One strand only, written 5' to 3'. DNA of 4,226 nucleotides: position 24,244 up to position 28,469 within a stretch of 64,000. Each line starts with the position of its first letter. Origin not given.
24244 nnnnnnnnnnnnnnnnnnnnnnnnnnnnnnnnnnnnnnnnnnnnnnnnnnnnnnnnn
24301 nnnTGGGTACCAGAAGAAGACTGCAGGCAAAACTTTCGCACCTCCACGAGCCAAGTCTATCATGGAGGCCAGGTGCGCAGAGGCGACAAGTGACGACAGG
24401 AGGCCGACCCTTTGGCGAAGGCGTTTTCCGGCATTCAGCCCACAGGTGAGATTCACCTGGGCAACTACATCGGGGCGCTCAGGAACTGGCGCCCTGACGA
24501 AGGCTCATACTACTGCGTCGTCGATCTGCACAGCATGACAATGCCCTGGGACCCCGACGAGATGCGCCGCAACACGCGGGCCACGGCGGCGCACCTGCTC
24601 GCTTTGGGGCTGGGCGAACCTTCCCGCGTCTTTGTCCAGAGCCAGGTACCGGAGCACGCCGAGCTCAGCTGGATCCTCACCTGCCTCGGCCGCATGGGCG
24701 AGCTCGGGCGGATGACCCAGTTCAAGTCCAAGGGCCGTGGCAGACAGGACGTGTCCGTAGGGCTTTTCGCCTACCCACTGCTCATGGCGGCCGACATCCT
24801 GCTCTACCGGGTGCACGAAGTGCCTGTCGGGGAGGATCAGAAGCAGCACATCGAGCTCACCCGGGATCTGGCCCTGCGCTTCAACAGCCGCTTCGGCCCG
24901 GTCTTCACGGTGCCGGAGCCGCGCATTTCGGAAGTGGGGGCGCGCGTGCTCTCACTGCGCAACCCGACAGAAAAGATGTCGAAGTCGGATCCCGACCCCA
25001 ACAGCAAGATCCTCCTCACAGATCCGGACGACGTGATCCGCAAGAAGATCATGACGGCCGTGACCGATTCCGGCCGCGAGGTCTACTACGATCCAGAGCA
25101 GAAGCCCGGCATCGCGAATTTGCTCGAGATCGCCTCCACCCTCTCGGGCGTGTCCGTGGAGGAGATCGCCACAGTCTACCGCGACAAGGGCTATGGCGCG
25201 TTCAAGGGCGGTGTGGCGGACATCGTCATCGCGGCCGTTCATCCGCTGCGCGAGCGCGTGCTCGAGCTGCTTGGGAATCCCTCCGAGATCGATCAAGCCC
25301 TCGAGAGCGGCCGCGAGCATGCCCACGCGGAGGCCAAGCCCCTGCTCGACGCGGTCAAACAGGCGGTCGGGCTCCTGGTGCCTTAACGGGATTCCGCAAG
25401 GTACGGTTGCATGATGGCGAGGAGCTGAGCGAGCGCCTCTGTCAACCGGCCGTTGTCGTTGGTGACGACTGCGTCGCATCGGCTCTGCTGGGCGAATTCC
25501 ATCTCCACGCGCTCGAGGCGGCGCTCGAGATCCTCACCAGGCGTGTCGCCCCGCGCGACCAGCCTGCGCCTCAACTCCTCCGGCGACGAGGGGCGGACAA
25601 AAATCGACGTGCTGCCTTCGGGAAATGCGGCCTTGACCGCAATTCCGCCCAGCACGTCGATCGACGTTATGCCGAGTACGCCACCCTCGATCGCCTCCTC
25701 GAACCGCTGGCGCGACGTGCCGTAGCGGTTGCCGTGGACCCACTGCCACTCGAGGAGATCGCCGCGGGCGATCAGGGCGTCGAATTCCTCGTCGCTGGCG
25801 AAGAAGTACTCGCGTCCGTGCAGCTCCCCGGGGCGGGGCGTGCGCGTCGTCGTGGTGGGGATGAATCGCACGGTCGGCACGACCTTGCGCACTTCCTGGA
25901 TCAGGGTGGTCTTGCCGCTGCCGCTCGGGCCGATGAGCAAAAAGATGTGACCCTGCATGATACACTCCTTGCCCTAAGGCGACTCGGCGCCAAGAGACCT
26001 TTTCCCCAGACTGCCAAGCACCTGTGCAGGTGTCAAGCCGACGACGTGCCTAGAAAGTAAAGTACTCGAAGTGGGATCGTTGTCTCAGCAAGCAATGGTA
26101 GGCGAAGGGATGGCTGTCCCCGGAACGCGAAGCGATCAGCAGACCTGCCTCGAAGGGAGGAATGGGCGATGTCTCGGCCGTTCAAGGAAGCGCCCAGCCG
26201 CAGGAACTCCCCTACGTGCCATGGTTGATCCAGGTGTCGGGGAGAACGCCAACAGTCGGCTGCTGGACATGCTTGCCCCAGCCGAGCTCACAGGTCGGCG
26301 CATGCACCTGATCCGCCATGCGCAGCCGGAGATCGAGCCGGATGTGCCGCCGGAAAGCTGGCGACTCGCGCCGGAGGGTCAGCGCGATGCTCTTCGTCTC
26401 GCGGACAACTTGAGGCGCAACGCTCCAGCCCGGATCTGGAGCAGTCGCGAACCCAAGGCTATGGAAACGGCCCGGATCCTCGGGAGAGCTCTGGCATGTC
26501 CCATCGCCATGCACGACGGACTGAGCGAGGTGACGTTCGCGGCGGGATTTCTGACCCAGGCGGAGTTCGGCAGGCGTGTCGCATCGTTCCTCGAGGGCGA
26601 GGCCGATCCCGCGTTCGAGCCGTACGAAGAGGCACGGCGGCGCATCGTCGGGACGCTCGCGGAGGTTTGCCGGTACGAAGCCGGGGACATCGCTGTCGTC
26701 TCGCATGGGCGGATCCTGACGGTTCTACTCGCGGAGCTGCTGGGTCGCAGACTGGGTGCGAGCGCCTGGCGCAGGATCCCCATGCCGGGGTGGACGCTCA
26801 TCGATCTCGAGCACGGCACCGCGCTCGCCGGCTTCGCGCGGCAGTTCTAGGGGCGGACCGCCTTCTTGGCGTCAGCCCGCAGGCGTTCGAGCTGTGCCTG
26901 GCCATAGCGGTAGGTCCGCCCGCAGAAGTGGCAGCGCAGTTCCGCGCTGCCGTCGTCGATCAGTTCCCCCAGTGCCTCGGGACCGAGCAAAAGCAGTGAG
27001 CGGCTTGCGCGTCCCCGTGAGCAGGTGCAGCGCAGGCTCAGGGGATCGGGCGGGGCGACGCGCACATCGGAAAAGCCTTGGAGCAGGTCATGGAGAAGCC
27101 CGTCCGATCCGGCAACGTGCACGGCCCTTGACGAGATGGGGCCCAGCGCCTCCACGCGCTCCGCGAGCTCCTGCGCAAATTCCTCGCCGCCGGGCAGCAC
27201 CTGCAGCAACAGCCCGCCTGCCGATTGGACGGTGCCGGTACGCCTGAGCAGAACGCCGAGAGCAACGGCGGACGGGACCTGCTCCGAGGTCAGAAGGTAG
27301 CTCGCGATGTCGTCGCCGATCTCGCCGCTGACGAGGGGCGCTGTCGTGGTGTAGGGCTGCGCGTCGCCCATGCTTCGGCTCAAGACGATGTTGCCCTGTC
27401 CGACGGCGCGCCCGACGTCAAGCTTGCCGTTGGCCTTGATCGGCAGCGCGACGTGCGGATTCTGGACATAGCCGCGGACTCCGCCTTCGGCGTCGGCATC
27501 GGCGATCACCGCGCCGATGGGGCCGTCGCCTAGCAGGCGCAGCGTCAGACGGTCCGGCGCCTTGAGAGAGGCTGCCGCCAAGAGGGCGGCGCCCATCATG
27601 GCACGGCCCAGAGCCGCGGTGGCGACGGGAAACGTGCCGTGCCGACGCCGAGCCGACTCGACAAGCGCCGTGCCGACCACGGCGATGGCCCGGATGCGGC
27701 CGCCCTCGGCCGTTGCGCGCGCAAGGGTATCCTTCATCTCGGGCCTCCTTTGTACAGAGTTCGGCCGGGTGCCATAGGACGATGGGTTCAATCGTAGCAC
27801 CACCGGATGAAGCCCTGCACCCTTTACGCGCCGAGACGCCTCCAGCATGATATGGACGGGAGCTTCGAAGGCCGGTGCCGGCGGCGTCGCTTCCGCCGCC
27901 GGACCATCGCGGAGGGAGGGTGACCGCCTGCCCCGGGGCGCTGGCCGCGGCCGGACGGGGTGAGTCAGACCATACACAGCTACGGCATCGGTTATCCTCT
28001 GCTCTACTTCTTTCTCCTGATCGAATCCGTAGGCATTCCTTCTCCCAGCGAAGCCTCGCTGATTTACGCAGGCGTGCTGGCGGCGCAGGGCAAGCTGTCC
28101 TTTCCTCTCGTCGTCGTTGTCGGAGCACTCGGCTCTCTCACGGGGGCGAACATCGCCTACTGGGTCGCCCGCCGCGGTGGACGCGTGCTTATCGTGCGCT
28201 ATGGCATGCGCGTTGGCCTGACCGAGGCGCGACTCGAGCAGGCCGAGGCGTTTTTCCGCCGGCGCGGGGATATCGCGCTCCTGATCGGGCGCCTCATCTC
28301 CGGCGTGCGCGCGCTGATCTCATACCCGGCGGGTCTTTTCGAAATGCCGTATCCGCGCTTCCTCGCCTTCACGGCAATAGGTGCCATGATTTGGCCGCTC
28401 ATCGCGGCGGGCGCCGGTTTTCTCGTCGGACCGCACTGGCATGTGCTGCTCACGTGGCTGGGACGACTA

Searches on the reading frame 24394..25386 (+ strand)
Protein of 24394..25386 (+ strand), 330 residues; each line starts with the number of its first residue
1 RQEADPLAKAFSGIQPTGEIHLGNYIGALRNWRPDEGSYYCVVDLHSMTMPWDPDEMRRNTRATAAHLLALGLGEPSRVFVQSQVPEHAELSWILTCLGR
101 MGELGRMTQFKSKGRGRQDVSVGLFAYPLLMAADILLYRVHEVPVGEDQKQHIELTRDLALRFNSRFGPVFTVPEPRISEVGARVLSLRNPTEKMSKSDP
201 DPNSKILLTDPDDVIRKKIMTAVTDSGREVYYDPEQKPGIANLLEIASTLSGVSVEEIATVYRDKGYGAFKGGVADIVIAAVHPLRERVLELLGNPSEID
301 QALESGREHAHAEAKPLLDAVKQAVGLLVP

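Call 19: search_protein_families(library=pfam, proteins=[window:24394-25386:+], max_evalue=0.0001)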
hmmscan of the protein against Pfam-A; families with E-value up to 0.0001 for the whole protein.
window:24394-25386:+ (330 aa): 1 family
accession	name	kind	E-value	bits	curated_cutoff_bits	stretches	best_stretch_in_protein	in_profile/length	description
PF00579.31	tRNA-synt_1b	-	1.3e-66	225.3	21.1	1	9-281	7-290/292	tRNA synthetases class I (W and Y)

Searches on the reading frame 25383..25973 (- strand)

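Call 19: search_protein_families(library=pfam, proteins=[window:25383-25973:-], max_evalue=0.0001)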
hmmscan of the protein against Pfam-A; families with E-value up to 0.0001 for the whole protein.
window:25383-25973:- (196 aa): 4 families
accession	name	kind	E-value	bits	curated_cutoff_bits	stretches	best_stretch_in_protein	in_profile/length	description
PF00625.27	Guanylate_kin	-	3.1e-28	99.1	25.2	1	11-189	5-180/182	Guanylate kinase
PF13671.12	AAA_33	-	3.4e-05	24.6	27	0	11-34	2-25/143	AAA domain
PF13191.12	AAA_16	-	5e-05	24.3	32.6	0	8-40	24-58/167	AAA ATPase domain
PF13481.12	AAA_25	-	6.1e-05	23.2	27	0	3-28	28-53/195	AAA domain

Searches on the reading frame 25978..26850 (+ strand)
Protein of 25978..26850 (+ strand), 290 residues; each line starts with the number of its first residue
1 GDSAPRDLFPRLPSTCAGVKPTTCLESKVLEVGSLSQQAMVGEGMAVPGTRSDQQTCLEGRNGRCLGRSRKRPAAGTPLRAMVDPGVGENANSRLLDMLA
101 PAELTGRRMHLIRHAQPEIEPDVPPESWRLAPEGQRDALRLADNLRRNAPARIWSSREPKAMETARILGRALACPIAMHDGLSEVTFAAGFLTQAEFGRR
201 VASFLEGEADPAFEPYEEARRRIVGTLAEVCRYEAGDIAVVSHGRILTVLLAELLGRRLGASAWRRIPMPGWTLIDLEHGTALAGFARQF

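Call 19: search_protein_families(library=pfam, proteins=[window:25978-26850:+], max_evalue=0.0001)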
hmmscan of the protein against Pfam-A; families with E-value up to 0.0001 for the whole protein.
window:25978-26850:+ (290 aa): 1 family
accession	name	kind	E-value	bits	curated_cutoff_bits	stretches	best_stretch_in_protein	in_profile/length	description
PF00300.27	His_Phos_1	-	2.7e-21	76.6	21.7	1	110-281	2-185/194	Histidine phosphatase superfamily (branch 1)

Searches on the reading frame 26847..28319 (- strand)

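Call 19: search_protein_families(library=pfam, proteins=[window:26847-28319:-], max_evalue=0.0001)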
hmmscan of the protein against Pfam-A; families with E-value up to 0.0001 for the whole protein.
window:26847-28319:- (490 aa): 1 family
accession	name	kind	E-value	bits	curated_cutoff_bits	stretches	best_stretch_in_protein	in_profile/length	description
PF01430.24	HSP33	-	1.4e-81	274.3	21.4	1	197-472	1-272/273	Hsp33 protein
